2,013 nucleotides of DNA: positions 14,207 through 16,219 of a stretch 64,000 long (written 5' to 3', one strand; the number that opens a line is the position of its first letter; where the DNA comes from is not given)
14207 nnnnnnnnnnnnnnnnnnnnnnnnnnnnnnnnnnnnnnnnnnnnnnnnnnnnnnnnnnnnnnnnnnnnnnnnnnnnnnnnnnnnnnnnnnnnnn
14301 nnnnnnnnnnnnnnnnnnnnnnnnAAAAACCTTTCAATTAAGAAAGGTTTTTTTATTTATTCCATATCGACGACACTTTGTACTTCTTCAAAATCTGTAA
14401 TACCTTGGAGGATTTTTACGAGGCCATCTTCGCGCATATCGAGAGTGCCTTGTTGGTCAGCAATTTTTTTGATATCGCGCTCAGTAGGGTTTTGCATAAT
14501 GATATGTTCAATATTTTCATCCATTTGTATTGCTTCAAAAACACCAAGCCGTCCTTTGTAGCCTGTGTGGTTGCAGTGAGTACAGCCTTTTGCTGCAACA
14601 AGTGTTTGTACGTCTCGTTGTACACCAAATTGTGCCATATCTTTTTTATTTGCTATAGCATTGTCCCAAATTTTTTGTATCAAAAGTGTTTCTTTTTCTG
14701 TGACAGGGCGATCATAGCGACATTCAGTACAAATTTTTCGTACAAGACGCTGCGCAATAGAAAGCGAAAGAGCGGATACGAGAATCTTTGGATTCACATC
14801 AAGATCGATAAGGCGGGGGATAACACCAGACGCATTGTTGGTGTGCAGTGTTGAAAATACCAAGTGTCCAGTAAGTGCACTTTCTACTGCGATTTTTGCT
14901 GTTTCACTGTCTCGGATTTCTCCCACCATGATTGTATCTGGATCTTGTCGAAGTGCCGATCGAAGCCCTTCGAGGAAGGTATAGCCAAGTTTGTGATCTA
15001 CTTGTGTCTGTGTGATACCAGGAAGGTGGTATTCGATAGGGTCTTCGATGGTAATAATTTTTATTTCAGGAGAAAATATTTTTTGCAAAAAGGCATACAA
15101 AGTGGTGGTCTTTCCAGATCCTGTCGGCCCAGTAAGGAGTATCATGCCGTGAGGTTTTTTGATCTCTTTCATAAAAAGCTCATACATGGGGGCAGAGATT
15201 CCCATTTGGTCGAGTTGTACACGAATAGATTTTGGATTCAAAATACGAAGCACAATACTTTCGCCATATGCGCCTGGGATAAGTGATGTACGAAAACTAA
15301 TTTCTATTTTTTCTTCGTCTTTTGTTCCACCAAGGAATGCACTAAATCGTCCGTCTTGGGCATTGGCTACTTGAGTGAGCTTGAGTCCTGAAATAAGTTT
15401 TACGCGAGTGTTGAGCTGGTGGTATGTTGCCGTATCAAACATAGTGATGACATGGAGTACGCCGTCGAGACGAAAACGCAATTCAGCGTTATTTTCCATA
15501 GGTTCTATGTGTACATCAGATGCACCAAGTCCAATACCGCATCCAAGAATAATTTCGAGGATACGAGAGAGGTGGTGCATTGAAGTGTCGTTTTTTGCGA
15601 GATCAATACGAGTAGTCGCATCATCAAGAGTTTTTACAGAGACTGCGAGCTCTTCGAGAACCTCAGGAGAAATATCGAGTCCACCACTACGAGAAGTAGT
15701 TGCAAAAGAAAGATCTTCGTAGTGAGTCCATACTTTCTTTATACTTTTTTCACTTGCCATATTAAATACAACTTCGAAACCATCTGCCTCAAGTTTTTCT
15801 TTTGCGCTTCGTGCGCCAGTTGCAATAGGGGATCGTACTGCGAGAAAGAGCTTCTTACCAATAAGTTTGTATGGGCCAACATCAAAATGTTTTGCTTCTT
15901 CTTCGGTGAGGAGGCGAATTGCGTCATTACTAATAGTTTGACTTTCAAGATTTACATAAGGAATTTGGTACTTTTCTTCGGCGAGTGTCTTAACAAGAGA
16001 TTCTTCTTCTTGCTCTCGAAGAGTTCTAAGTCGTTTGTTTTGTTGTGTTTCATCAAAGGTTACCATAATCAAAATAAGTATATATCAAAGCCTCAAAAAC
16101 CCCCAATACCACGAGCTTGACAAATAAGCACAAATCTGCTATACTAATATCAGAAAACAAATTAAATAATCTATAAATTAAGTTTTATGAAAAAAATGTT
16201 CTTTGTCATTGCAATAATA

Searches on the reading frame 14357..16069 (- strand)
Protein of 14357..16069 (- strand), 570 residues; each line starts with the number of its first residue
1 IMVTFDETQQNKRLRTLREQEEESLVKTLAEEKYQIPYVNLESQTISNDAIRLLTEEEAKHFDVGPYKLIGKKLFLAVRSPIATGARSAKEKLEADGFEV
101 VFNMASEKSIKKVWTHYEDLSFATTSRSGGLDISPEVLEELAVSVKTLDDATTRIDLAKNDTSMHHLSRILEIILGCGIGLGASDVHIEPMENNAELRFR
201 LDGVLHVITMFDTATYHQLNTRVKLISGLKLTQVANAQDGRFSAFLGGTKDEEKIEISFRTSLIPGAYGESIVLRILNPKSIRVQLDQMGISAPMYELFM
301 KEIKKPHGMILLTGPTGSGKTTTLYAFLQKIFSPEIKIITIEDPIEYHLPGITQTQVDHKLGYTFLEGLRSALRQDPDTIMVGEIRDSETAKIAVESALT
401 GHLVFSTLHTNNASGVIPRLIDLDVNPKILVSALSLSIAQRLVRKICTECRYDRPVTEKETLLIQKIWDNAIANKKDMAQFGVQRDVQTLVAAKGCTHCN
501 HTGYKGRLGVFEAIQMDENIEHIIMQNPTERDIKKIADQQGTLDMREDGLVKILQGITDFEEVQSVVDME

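Call 15: search_protein_families(library=pfam, proteins=[window:14357-16069:-], max_evalue=0.001)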
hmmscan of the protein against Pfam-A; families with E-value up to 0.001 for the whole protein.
window:14357-16069:- (570 aa): 7 families
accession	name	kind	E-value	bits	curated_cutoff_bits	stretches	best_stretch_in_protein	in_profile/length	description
PF00437.27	T2SSE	-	6.6e-113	377.6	24.9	1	167-564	8-369/370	Type II/IV secretion system protein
PF20720.3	nSTAND3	-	7.8e-05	22.9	27.2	1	302-346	12-56/155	Novel STAND NTPase 3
PF13173.12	AAA_14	-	0.00019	21.9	27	0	309-348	4-44/129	AAA domain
PF12775.13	AAA_7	-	0.00025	21.1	25.8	0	296-340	22-66/181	P-loop containing dynein motor region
PF25199.1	nSTAND_NTPase5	-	0.00042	20.6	34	1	301-348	35-83/145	Novel STAND NTPase 5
PF13555.12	AAA_29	-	0.00077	19.6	27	0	306-328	21-43/61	P-loop containing region of AAA domain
PF13401.12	AAA_22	-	0.00094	19.9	27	0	306-331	4-29/130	AAA domain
